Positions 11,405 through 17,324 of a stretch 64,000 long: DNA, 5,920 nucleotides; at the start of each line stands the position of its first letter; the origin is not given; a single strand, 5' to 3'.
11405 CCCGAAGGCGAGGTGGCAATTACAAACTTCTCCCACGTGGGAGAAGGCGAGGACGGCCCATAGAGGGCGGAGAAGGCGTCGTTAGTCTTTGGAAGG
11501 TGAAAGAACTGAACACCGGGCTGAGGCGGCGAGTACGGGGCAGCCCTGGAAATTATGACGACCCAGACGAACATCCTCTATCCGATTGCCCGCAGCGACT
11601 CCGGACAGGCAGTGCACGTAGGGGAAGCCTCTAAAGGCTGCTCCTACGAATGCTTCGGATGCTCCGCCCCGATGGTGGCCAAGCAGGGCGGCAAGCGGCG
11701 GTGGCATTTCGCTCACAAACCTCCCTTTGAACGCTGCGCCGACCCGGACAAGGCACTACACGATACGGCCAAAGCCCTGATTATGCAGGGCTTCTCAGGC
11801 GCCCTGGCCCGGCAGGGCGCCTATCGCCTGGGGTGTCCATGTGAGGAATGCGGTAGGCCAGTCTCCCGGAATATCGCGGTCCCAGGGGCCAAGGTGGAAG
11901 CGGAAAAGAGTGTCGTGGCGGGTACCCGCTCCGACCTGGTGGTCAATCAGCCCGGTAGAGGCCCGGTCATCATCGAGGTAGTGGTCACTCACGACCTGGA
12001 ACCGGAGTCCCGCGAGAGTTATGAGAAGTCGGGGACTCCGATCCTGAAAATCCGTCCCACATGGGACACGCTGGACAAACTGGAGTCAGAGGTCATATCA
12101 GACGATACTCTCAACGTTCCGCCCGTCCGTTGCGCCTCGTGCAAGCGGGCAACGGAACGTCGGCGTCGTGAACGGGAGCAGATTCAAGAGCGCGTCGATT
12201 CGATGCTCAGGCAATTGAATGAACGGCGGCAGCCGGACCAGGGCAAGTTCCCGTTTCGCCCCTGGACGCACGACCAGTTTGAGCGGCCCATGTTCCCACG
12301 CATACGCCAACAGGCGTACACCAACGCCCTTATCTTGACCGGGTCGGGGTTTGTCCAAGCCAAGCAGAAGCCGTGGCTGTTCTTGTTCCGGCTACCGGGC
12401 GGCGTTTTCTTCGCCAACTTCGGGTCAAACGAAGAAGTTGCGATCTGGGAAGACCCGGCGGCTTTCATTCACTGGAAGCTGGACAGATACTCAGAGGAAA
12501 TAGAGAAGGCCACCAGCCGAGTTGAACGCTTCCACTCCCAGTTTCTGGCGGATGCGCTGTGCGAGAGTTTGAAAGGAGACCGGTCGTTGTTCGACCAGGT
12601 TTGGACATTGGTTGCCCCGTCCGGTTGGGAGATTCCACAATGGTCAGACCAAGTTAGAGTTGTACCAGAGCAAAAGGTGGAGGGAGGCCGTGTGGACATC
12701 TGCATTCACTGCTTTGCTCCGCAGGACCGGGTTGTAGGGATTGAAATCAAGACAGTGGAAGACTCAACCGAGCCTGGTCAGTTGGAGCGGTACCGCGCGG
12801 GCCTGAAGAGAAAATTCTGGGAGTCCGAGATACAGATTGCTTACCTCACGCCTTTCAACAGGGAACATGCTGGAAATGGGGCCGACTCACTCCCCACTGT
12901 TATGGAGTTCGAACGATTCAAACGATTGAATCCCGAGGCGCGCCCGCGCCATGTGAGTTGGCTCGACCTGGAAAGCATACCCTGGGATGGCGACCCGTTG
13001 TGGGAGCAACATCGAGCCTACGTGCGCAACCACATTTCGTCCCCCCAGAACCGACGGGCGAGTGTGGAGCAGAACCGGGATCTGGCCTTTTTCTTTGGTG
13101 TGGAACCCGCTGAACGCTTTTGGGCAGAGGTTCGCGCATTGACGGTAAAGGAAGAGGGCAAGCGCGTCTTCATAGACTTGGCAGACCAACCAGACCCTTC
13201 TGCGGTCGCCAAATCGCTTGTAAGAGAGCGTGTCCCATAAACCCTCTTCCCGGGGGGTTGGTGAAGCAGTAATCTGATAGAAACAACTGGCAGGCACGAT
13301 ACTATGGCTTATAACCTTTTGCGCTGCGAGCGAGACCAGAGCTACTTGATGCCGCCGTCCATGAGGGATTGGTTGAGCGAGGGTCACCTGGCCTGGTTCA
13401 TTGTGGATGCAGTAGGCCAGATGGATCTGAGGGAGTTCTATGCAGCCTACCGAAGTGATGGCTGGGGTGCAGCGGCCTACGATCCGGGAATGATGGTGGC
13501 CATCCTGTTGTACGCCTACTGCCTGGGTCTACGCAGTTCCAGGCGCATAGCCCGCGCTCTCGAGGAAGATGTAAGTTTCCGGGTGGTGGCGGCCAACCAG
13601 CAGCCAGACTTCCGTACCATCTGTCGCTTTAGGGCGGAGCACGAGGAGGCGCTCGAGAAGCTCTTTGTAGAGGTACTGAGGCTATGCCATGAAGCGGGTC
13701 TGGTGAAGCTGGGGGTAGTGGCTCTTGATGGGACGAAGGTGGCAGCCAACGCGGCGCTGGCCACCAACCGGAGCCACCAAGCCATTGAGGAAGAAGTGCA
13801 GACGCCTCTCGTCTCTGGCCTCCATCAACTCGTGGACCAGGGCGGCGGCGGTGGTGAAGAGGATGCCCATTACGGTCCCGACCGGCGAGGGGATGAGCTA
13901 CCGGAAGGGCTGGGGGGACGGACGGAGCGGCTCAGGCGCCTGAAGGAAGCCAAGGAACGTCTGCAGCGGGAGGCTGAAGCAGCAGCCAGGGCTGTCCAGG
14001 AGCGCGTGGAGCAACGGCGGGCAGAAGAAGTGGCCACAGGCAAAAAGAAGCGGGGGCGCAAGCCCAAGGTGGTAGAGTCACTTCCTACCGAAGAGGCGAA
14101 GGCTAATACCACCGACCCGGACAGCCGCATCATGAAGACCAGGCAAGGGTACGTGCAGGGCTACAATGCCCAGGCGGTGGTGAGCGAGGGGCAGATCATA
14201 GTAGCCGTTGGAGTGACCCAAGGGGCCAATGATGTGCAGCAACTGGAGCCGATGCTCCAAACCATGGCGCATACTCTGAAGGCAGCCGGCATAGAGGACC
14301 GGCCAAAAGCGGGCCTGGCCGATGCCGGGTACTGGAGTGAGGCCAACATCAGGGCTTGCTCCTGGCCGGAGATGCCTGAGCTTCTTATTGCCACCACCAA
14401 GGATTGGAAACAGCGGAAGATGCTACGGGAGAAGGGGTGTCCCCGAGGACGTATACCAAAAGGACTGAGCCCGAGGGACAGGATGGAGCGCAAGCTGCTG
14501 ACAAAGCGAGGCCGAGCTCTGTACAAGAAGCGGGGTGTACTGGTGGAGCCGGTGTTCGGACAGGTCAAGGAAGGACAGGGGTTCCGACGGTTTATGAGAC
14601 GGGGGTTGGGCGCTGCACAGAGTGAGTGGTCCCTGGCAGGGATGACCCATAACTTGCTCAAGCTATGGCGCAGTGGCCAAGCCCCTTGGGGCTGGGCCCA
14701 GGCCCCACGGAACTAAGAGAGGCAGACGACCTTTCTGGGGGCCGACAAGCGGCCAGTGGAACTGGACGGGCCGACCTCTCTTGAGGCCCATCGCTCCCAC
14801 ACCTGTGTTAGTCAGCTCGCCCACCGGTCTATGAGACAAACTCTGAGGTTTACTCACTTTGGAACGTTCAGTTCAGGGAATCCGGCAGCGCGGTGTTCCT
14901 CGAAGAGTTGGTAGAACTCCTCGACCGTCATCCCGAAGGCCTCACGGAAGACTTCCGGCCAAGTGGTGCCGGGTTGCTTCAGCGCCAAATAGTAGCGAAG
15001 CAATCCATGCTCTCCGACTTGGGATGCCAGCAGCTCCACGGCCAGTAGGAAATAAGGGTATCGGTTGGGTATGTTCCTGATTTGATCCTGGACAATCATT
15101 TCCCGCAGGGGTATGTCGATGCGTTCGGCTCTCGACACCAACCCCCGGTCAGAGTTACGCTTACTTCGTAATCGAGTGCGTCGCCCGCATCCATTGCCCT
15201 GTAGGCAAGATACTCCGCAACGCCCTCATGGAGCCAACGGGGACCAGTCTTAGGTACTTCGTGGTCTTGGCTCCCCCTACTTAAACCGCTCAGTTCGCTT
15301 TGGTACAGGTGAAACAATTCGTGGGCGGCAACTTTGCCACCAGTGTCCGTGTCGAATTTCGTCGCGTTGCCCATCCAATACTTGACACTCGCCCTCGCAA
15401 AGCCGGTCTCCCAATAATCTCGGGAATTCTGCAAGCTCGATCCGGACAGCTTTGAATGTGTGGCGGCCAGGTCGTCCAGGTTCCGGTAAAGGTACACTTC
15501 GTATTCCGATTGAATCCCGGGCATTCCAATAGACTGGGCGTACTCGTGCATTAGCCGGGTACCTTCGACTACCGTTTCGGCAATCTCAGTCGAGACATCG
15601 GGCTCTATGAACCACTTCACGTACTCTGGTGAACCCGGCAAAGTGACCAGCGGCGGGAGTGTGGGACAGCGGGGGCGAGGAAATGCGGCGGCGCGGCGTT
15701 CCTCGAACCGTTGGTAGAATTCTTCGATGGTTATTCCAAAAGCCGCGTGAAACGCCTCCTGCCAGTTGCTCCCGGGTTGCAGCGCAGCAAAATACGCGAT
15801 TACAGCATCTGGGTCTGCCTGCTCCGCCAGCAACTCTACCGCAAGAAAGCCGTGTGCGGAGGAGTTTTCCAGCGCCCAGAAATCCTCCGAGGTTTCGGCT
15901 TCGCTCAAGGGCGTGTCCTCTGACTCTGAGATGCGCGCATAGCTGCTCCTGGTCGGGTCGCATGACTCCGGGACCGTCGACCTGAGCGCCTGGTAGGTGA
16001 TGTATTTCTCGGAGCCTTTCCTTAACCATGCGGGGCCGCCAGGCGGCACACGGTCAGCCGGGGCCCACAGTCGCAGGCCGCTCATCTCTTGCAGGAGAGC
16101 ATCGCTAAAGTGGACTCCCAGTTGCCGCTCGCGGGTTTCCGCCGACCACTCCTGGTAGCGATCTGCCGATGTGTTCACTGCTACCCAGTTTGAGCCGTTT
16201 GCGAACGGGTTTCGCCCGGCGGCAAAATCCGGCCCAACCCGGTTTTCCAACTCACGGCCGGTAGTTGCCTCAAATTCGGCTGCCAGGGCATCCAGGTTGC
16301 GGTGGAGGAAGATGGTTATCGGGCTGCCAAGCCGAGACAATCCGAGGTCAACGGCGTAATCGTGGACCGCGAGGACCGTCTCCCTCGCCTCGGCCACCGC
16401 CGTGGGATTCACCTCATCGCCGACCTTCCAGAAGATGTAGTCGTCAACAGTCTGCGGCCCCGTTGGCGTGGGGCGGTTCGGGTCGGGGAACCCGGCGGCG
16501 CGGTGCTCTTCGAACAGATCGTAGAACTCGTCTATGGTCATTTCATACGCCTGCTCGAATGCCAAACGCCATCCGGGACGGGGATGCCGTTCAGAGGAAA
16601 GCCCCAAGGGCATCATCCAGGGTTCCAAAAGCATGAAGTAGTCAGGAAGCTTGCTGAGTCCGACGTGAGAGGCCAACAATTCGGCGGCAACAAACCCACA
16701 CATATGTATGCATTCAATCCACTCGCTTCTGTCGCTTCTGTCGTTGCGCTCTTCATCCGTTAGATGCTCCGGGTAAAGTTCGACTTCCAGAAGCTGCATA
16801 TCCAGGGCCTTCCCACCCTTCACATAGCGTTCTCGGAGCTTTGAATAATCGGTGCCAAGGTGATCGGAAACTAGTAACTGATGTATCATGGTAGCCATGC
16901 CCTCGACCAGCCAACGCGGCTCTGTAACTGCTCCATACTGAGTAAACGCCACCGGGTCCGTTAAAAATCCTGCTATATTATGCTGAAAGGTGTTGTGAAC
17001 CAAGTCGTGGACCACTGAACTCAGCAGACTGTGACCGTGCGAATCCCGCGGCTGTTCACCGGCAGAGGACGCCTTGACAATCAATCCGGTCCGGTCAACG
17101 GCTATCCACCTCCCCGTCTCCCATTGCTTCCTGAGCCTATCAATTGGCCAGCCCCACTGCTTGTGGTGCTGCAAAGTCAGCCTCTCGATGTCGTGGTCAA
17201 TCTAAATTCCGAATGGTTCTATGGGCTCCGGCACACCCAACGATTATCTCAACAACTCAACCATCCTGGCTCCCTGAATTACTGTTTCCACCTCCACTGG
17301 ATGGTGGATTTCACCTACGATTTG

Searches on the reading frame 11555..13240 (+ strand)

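Call 11: search_protein_families(library=pfam, proteins=[window:11555-13240:+], max_evalue=0.01)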
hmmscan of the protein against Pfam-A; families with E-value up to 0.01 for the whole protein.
window:11555-13240:+ (561 aa): 2 families
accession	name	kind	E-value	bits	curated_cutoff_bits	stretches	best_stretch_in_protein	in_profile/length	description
PF25164.1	CoiA_N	-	5.2e-07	29.5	26.3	1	27-56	14-43/50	Competence protein CoiA, N-terminal domain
PF14281.12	PDDEXK_4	-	0.00018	22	22.3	1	363-440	60-137/183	PD-(D/E)XK nuclease superfamily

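Call 60: search_protein_families(library=ncbifam, proteins=[window:11555-13240:+], max_evalue=0.01)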
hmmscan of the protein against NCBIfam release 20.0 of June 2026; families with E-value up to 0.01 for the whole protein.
window:11555-13240:+ (561 aa): 1 family
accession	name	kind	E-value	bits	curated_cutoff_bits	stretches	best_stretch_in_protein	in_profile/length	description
NF047912.1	ECs_2282_CxxC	subfamily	0.001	19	37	0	182-219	19-59/60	ECs_2282 family putative zinc-binding protein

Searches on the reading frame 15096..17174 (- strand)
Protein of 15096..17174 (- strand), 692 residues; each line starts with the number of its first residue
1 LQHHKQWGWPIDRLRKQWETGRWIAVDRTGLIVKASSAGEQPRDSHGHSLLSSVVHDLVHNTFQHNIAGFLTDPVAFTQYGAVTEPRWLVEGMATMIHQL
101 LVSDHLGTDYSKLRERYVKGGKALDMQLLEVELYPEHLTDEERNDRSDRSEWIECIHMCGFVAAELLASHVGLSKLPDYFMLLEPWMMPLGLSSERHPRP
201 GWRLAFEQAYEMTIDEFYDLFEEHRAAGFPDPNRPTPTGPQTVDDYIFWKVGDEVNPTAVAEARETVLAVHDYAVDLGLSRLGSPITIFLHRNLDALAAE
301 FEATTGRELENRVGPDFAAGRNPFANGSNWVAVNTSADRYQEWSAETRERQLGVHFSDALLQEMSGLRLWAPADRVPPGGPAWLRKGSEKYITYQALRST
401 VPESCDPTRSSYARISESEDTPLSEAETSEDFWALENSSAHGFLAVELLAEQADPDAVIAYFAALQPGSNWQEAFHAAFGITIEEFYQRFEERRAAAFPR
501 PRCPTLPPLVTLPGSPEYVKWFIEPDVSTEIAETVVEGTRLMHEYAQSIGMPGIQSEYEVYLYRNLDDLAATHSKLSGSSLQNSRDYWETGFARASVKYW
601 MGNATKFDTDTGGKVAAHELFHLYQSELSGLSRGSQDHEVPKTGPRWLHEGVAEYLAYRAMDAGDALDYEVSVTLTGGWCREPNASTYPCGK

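Call 11: search_protein_families(library=pfam, proteins=[window:15096-17174:-], max_evalue=0.01)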
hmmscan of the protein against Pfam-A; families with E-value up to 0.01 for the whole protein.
window:15096-17174:- (692 aa): 3 families
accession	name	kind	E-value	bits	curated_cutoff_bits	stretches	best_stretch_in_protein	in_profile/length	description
PF18958.6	DUF5700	-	0.00036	20.5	25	1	589-658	106-178/283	Putative zinc dependent peptidase (DUF5700)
PF13485.12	Peptidase_MA_2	-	0.0011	19.2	32.4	0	438-489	143-194/201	Peptidase MA superfamily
PF04450.18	BSP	-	0.0021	18.4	23.8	0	614-660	104-138/207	Peptidase of plants and bacteria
